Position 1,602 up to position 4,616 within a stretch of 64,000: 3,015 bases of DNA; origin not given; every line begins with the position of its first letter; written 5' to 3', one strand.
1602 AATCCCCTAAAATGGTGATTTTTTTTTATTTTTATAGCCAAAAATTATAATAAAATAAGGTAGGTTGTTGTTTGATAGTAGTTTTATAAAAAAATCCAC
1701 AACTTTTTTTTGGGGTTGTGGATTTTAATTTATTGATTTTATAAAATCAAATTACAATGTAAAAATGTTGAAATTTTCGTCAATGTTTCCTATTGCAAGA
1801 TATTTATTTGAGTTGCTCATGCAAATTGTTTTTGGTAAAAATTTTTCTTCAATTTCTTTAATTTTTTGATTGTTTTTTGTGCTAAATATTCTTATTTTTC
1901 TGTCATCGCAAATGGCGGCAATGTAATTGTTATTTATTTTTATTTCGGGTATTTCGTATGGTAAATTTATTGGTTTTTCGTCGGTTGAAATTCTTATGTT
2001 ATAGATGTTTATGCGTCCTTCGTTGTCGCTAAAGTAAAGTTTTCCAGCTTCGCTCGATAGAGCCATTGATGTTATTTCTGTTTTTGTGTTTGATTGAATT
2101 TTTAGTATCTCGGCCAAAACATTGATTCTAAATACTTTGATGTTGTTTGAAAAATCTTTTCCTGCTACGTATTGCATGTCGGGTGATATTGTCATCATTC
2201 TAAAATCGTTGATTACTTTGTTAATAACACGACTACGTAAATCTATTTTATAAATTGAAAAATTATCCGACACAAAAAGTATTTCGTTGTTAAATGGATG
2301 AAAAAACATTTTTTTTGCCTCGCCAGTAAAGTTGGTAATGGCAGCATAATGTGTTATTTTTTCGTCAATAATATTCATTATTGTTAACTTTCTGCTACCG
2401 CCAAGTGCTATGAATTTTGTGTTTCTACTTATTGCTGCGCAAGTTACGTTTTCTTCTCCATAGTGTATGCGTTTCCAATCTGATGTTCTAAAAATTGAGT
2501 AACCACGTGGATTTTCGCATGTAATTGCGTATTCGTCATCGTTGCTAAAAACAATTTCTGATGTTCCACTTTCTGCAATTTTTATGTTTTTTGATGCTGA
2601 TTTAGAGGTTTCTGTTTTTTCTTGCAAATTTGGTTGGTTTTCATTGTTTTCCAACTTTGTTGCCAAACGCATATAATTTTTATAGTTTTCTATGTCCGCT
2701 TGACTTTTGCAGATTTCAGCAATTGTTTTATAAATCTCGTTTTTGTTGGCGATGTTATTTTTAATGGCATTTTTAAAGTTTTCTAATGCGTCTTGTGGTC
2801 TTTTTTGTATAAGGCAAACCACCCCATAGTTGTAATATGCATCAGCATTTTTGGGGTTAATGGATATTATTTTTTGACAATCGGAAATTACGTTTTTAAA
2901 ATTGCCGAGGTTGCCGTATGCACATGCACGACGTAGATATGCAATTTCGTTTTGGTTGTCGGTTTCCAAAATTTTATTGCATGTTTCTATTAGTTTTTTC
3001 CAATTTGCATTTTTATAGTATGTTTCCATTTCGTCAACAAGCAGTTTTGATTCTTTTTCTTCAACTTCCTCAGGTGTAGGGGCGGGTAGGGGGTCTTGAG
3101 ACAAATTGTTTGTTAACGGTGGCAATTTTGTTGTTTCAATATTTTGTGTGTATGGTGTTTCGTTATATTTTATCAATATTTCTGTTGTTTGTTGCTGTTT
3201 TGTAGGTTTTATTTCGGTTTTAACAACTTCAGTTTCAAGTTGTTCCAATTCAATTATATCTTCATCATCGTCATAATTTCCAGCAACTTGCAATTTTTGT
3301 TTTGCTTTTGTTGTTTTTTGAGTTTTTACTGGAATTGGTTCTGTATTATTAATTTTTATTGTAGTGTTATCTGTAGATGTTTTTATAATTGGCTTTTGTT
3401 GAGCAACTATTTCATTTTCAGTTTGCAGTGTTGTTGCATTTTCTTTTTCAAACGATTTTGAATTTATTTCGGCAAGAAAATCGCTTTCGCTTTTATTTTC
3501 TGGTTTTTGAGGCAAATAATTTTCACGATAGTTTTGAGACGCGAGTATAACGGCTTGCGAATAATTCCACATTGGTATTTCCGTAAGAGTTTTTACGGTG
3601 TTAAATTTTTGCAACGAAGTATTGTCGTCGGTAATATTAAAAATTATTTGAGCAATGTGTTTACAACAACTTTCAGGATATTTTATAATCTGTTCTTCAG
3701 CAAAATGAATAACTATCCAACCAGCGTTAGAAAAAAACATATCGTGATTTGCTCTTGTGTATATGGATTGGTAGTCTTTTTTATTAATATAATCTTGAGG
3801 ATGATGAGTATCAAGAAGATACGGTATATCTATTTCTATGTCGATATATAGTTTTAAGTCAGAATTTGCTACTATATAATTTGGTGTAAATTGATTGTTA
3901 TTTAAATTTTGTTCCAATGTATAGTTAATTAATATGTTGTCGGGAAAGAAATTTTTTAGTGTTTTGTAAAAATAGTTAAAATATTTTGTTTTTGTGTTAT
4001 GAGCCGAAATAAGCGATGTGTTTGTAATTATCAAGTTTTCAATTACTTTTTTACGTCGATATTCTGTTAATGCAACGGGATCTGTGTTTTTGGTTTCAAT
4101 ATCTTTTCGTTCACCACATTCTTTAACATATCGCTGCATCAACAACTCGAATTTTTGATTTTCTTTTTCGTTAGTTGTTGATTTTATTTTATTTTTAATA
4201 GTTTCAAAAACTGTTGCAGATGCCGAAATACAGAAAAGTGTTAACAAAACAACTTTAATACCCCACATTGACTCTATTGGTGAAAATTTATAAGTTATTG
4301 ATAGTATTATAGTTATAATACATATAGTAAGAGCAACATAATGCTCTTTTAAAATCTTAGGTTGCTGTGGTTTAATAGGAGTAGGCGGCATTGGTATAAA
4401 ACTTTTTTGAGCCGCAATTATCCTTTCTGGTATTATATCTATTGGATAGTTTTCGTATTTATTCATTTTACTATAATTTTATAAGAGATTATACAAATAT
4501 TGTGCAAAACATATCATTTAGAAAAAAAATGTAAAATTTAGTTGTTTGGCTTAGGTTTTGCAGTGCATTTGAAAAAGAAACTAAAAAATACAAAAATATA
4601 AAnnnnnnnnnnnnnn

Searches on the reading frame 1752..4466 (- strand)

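Call 70: search_protein_families(library=pfam, proteins=[window:1752-4466:-], max_evalue=0.1)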
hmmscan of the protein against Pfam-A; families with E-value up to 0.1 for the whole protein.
window:1752-4466:- (904 aa): 22 families
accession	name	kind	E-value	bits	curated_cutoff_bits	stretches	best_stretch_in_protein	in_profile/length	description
PF24817.1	WD40_WDHD1_1st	-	1.3e-14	54.5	109.9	1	710-820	183-290/291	WDHD1 first WD40 domain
PF00515.34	TPR_1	-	7.9e-12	44.9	27.8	2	509-540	3-34/34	Tetratricopeptide repeat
PF13431.12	TPR_17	-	5.2e-09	36.1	24.4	1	530-562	2-34/34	Tetratricopeptide repeat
PF07719.23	TPR_2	-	1.3e-08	34.7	27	2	541-571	1-31/34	Tetratricopeptide repeat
PF23414.1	Beta-prop_EML_2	-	1.6e-08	34.7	90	2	846-902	10-66/266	Echinoderm microtubule-associated protein second beta-propeller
PF25174.1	Beta-prop_THOC3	-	3e-08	33.4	305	1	845-901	58-114/272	THOC3 beta-propeller domain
PF13181.12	TPR_8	-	1.1e-07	31.9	25.7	1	509-540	3-34/34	Tetratricopeptide repeat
PF24807.1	WD40_CDC20-Fz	-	1.4e-07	31.5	200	1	787-902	44-162/292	CDC20/Fizzy WD40 domain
PF24782.2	WD40_MABP1-WDR62_2nd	-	7.8e-07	28.8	290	2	751-806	87-141/341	MABP1/WDR62 second WD40 domain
PF23393.2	Beta-prop_WDR90_POC16_2nd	-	8.4e-05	22.3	60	0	759-825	43-108/291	WDR90/POC16, second beta-propeller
PF12895.13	ANAPC3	-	0.00056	20.6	27.2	1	486-566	2-81/82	Anaphase-promoting complex, cyclosome, subunit 3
PF12894.13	ANAPC4_WD40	-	0.0018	18.9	22.9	0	758-824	1-67/91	Anaphase-promoting complex subunit 4 WD40 domain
PF25064.1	ARM_TT21_5th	-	0.0026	18.5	27.8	1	517-586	48-116/117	TT21 fifth ARM repeats domain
PF25173.1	Beta-prop_WDR3_1st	-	0.0035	17.5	154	0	774-827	9-61/184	WDR3 first beta-propeller domain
PF13414.12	TPR_11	-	0.0065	16.6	26.8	0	534-550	21-37/42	TPR repeat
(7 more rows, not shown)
